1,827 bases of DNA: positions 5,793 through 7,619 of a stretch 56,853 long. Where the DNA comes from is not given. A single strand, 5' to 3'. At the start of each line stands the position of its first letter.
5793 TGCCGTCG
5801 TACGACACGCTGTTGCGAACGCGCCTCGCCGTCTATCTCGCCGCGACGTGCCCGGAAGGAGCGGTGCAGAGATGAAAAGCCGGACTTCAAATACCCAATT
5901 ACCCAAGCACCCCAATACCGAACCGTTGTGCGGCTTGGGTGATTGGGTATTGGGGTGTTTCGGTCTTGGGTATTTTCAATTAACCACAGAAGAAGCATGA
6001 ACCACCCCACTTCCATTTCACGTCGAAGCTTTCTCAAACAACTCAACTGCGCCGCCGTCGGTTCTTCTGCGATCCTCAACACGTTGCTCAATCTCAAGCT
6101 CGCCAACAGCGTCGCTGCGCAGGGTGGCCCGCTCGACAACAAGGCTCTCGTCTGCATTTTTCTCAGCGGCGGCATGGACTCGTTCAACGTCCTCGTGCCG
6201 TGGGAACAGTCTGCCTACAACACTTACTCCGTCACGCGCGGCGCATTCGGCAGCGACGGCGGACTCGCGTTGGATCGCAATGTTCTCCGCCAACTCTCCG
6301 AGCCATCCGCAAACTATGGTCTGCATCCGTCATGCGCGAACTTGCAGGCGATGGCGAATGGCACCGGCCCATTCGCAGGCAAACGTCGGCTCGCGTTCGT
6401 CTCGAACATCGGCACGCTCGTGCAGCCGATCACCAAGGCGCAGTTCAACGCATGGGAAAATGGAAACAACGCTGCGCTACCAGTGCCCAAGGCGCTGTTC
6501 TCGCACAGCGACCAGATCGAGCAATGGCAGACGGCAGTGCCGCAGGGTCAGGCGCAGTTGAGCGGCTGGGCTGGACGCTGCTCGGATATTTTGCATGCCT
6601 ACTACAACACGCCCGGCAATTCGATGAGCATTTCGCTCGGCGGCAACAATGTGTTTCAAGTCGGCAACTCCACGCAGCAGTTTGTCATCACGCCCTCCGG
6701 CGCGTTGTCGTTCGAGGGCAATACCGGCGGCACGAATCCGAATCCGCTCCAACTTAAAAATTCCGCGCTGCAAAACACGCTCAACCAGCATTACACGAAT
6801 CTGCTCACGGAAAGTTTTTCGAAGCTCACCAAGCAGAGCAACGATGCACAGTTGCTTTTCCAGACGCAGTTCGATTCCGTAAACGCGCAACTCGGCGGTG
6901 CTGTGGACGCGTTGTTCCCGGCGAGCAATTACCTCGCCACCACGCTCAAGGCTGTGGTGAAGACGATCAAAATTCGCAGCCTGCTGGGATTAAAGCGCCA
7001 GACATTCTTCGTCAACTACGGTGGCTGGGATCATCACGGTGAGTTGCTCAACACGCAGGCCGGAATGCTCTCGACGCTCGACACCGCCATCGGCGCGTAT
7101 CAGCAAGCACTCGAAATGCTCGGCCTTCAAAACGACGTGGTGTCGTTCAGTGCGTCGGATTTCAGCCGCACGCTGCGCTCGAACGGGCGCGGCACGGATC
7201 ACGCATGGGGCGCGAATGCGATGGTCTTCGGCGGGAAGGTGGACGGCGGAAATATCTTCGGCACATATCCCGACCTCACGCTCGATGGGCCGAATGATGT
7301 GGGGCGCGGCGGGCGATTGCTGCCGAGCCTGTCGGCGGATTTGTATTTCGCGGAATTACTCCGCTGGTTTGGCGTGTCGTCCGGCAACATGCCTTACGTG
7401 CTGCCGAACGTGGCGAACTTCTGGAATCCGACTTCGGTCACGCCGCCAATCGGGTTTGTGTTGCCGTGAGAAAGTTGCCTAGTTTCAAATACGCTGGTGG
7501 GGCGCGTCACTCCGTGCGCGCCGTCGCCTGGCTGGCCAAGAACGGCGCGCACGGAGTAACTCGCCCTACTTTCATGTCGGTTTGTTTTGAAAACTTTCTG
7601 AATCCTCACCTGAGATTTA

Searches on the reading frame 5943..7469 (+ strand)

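Call 20: search_protein_families(library=pfam, proteins=[window:5943-7469:+], max_evalue=0.001)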
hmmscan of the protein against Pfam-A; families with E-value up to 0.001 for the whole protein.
window:5943-7469:+ (508 aa): 1 family
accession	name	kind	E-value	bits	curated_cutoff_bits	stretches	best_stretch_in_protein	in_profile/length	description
PF07394.17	DUF1501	-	6.6e-33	114.9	27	1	67-448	2-342/390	Protein of unknown function (DUF1501)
